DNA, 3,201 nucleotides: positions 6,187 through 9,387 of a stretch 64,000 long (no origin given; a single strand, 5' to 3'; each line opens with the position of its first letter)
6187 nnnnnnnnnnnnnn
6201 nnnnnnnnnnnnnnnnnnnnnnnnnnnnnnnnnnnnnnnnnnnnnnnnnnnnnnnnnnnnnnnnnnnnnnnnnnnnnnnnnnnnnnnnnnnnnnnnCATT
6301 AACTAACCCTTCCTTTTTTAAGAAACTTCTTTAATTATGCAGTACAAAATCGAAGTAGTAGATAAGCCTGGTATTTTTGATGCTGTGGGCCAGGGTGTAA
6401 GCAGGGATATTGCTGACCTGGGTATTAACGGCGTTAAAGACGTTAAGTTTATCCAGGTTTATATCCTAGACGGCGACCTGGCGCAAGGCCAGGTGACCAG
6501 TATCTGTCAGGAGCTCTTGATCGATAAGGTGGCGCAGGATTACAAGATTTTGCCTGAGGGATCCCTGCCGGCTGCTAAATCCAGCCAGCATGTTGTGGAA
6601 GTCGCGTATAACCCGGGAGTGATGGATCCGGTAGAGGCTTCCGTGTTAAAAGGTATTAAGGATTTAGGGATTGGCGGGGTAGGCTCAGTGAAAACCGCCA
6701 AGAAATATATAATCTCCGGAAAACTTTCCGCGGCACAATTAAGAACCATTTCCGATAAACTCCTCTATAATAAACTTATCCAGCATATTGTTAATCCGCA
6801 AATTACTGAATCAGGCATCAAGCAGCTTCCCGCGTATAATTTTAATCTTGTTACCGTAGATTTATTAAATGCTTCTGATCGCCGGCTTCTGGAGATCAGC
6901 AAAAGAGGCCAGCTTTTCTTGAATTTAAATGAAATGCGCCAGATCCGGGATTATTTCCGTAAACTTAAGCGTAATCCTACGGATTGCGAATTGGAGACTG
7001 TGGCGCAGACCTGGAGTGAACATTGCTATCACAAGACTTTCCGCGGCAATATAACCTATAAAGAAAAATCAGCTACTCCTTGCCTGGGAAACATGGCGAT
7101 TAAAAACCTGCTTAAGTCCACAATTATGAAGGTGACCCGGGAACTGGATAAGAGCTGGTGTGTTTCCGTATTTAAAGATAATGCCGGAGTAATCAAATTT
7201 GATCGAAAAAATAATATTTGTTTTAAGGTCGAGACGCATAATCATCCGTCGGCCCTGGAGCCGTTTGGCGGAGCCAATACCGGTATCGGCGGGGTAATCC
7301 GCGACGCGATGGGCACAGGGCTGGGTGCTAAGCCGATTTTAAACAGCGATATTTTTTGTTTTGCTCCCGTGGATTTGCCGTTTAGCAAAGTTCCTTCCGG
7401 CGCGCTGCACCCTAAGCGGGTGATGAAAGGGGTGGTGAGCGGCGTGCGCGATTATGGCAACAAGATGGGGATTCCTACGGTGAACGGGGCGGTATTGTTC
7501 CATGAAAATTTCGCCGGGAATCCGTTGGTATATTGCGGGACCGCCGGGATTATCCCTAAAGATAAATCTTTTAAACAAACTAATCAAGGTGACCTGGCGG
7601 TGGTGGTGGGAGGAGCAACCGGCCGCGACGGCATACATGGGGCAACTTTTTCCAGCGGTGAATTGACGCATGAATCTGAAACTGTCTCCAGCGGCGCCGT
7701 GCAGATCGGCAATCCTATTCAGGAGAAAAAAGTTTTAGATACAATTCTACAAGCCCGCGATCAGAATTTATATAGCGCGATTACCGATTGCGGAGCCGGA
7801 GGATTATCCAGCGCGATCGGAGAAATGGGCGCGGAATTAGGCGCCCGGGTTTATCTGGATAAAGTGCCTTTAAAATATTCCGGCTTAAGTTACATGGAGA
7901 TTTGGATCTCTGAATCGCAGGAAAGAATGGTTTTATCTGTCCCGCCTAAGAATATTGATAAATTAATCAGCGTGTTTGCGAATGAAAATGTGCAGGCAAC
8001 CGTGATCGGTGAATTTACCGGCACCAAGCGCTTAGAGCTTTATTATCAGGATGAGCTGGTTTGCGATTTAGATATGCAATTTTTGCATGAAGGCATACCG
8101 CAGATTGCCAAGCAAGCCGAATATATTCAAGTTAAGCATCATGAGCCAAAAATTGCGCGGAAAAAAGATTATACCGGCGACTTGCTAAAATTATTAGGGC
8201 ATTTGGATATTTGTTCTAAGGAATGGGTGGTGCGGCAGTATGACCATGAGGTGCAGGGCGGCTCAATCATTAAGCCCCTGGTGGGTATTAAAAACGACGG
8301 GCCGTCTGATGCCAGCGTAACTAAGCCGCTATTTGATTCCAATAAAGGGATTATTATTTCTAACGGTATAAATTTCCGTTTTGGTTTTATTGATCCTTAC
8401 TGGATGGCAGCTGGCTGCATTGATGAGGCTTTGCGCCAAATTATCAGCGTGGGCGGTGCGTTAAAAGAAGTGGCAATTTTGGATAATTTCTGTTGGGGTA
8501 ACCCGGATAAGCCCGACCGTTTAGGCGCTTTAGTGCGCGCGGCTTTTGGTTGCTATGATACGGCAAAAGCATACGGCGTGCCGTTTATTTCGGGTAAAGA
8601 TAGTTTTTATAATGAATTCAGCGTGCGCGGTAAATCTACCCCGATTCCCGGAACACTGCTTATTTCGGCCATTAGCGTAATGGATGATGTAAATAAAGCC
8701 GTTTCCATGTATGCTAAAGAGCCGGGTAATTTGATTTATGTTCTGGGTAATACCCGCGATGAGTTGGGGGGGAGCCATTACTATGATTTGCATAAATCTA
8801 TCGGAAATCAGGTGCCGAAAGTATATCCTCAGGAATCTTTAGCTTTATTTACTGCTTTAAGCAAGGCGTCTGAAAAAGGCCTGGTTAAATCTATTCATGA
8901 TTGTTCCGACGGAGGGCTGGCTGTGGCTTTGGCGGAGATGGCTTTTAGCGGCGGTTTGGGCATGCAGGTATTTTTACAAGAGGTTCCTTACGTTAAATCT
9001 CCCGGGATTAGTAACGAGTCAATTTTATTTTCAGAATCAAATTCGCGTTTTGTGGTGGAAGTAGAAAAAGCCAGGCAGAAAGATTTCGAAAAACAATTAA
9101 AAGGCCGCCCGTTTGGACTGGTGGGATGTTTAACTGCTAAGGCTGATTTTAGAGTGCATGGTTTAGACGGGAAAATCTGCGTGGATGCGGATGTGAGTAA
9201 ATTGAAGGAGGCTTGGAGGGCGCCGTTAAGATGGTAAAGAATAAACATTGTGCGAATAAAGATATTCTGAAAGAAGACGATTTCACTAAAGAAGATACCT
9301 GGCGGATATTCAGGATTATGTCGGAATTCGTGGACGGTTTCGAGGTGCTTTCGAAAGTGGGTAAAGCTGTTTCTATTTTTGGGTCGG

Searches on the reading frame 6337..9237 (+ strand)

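Call 78: search_protein_families(library=pfam, max_evalue=0.001, proteins=[window:6337-9237:+])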
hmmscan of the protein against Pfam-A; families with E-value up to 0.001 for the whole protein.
window:6337-9237:+ (966 aa): 4 families
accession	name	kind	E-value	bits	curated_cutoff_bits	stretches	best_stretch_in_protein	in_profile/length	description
PF02769.27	AIRS_C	-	1.6e-54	184.7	23.1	2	417-570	2-155/156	AIR synthase related protein, C-terminal domain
PF00586.29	AIRS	-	3.1e-26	92.4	24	2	281-406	2-112/112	AIR synthase related protein, N-terminal domain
PF18072.6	FGAR-AT_linker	-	3.6e-18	66.2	26.6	1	185-233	2-50/50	Formylglycinamide ribonucleotide amidotransferase linker domain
PF02700.19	PurS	-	2.9e-17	63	22.2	2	3-71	2-75/77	Phosphoribosylformylglycinamidine (FGAM) synthase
